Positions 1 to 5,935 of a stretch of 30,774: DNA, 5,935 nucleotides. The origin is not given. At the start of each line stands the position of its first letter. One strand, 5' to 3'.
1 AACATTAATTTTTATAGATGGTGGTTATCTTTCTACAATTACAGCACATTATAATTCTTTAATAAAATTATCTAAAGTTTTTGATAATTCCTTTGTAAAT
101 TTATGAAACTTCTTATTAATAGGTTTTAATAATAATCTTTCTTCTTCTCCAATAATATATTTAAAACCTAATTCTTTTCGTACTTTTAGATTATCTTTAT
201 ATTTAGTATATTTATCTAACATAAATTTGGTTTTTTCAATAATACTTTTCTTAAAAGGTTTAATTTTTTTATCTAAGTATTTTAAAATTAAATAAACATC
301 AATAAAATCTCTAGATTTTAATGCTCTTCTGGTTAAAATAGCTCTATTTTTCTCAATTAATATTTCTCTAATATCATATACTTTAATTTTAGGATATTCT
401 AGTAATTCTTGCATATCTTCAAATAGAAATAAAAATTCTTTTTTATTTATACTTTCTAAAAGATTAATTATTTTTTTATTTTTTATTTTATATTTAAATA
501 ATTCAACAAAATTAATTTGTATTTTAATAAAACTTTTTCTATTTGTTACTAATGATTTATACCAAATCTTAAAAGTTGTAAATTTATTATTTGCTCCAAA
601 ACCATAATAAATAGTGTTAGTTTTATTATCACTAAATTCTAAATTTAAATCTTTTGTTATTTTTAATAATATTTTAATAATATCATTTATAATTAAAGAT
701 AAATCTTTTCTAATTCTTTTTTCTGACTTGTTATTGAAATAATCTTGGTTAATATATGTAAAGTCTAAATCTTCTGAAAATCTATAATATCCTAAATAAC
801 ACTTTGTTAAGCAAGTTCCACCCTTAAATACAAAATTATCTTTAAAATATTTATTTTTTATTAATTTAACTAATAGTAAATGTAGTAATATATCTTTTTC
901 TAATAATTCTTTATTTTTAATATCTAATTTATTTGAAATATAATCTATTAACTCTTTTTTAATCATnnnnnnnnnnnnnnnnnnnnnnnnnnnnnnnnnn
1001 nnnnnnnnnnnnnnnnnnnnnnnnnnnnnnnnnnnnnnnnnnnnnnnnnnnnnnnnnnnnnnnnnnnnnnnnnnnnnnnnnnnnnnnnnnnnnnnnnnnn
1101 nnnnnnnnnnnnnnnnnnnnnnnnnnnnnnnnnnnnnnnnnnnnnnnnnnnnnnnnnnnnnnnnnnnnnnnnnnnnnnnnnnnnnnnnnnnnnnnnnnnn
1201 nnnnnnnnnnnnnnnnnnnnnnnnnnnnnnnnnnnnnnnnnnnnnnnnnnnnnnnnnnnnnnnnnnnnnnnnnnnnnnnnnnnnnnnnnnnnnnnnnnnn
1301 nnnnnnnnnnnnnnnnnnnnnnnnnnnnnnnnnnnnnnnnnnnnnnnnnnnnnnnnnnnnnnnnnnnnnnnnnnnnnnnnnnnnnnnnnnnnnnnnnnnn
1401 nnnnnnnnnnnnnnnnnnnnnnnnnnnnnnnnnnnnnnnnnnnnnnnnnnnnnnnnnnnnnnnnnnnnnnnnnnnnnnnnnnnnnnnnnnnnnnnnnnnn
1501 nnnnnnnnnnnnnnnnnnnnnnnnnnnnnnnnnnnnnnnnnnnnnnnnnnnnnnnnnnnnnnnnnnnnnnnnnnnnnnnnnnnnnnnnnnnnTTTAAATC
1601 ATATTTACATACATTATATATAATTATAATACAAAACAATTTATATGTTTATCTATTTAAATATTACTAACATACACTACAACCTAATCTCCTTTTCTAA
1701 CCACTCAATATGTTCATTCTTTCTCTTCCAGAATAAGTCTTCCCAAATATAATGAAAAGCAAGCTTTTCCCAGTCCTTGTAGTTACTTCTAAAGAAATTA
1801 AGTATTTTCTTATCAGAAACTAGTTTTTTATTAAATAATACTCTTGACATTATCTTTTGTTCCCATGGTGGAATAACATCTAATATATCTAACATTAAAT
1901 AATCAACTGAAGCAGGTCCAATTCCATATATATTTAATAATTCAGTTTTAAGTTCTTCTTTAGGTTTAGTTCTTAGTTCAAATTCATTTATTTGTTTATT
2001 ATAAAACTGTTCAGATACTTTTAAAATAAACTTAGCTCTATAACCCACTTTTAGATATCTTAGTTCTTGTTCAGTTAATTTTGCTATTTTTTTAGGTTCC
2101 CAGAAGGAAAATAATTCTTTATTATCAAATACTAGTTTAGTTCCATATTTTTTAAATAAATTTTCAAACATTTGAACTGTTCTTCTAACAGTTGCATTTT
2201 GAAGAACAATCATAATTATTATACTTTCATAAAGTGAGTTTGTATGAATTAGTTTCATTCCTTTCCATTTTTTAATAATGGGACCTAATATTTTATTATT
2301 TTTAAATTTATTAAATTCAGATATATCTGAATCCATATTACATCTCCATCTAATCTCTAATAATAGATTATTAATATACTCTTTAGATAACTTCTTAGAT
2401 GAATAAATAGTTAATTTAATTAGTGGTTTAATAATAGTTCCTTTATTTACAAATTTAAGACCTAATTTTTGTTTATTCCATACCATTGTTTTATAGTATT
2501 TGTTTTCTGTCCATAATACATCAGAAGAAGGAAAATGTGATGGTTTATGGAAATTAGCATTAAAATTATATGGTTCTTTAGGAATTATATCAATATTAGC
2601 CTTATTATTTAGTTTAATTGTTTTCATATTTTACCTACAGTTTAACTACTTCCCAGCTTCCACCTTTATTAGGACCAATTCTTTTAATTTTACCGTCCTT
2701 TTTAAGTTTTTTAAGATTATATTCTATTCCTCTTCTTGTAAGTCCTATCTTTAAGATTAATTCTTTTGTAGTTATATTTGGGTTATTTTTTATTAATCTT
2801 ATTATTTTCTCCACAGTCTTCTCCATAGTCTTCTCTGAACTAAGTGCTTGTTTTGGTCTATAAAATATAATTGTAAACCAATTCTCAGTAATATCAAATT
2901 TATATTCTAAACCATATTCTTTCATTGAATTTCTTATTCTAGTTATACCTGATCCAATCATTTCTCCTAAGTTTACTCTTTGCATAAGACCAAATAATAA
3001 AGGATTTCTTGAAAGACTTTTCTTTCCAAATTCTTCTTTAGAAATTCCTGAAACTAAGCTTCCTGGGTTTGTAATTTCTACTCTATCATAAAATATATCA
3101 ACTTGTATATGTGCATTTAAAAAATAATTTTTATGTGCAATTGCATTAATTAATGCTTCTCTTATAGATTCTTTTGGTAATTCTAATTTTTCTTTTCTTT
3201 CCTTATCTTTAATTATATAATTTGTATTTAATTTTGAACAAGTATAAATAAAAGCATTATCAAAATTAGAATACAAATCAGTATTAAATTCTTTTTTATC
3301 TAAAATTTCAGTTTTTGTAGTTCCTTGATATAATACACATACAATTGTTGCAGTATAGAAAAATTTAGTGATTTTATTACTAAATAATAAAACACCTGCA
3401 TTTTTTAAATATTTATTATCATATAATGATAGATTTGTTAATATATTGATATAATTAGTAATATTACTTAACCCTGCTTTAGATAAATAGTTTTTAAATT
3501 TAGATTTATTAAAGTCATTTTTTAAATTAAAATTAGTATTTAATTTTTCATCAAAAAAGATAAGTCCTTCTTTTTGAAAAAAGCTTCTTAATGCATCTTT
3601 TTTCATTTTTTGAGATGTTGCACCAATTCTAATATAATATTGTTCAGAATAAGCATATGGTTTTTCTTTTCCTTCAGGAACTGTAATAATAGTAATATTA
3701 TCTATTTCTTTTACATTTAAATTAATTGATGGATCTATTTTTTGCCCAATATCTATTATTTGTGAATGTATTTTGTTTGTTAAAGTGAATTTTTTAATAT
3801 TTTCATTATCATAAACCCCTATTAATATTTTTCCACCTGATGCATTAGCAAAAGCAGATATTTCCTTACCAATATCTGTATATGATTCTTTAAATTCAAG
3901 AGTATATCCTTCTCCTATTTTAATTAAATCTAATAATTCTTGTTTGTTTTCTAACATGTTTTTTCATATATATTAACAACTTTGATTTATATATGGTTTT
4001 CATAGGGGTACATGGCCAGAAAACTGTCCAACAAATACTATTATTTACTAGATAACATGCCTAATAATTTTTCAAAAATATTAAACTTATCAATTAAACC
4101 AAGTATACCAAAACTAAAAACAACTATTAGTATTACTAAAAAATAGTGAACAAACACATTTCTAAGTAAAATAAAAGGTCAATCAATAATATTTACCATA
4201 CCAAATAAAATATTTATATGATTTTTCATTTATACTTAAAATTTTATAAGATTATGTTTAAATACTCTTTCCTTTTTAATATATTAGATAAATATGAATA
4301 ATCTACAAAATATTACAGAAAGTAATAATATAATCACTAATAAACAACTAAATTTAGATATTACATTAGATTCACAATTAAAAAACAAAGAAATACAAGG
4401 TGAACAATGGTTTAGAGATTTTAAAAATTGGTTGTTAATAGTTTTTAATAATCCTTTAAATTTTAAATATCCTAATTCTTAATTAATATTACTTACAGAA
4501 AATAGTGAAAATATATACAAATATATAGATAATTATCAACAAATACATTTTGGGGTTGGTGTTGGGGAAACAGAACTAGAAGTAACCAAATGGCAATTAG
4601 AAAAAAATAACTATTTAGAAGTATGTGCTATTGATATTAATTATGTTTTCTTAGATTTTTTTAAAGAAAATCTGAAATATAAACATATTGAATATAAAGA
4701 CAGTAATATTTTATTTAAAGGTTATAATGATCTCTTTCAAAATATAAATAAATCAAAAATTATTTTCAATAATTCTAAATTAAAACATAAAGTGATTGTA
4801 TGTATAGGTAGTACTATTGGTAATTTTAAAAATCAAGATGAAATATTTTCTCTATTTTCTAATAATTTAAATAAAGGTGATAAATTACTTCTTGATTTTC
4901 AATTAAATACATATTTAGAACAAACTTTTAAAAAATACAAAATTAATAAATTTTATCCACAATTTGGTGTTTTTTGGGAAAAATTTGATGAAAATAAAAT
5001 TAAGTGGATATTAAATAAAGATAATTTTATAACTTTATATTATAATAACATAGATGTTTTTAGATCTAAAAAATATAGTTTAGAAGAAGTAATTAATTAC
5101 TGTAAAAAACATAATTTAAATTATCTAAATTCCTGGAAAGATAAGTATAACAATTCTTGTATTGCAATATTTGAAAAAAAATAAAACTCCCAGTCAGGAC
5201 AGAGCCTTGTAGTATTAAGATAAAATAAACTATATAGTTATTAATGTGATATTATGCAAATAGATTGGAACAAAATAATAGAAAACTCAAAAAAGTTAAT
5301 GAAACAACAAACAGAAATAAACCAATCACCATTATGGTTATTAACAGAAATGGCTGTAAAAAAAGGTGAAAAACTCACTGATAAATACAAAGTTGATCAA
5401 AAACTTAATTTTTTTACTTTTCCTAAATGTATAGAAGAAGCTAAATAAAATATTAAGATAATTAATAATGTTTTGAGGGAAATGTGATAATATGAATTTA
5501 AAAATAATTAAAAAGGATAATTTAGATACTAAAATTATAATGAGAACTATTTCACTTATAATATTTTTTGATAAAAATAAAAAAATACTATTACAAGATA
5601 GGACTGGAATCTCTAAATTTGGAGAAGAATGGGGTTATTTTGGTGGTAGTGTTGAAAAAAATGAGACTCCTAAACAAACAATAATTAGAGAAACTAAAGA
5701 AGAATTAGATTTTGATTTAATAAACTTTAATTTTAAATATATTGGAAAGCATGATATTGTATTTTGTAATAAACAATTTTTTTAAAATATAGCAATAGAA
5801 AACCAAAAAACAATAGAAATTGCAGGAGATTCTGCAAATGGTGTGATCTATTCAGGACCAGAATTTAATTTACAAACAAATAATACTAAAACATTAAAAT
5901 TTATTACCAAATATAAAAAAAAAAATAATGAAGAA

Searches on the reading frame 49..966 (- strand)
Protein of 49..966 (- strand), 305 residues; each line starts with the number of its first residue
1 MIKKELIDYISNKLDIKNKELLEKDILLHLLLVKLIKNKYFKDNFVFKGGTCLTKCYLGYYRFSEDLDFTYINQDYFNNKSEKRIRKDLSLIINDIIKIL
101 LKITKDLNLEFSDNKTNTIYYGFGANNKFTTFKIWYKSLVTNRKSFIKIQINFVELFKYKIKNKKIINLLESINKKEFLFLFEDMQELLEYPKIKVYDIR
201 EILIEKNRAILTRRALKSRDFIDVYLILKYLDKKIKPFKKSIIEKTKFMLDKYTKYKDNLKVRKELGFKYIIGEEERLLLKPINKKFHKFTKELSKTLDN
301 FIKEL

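Call 24: search_protein_families(library=pfam, proteins=[window:49-966:-], max_evalue=0.001)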
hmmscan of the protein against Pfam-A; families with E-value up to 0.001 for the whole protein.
window:49-966:- (305 aa): 1 family
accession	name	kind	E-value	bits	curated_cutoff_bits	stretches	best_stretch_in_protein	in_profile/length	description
PF08843.17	AbiEii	-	5.6e-28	98.9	22.5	1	32-245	3-185/238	Nucleotidyl transferase AbiEii toxin, Type IV TA system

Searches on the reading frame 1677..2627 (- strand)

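Call 24: search_protein_families(library=pfam, proteins=[window:1677-2627:-], max_evalue=0.001)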
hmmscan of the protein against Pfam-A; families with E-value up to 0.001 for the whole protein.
window:1677-2627:- (316 aa): 1 family
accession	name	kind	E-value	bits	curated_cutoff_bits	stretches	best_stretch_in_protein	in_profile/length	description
PF00730.31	HhH-GPD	-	2.1e-08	34.9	26.2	1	139-230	3-67/108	HhH-GPD superfamily base excision DNA repair protein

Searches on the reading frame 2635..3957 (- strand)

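Call 24: search_protein_families(library=pfam, proteins=[window:2635-3957:-], max_evalue=0.001)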
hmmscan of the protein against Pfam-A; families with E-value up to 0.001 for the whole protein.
window:2635-3957:- (440 aa): 4 families
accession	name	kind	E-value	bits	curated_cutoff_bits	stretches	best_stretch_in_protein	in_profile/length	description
PF13749.12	HATPase_c_4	-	9.4e-20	70.9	26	1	282-365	2-89/89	Putative ATP-dependent DNA helicase recG C-terminal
PF04326.19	SLFN_AlbA_2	-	2e-18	67.4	25.3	1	16-119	1-118/118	Schlafen, AlbA_2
PF13412.12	HTH_24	-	1e-08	35.1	21.9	1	378-425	1-48/48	Winged helix-turn-helix DNA-binding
PF08279.18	HTH_11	-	0.00065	20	25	0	383-423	3-45/55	HTH domain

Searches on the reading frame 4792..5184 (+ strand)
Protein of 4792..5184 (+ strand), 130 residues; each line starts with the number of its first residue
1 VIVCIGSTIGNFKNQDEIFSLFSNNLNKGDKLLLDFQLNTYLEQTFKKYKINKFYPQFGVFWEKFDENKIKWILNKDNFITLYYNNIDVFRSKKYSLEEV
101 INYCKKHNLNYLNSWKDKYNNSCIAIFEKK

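Call 24: search_protein_families(library=pfam, proteins=[window:4792-5184:+], max_evalue=0.001)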
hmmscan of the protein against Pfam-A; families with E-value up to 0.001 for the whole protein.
window:4792-5184:+ (130 aa): 1 family
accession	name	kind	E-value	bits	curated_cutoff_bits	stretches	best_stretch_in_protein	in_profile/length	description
PF10017.15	Methyltransf_33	-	5e-07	29.5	23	0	85-125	260-300/304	Histidine-specific methyltransferase, SAM-dependent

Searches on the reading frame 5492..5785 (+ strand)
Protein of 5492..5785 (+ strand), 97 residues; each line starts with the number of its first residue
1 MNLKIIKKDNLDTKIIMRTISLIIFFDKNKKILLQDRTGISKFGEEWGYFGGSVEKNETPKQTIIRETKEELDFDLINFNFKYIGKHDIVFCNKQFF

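Call 24: search_protein_families(library=pfam, proteins=[window:5492-5785:+], max_evalue=0.001)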
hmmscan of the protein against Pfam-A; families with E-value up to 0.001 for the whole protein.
window:5492-5785:+ (97 aa): 1 family
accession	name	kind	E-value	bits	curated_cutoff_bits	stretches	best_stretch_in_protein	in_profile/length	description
PF00293.34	NUDIX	-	2.5e-11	44.2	21.1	1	22-78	7-67/134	NUDIX domain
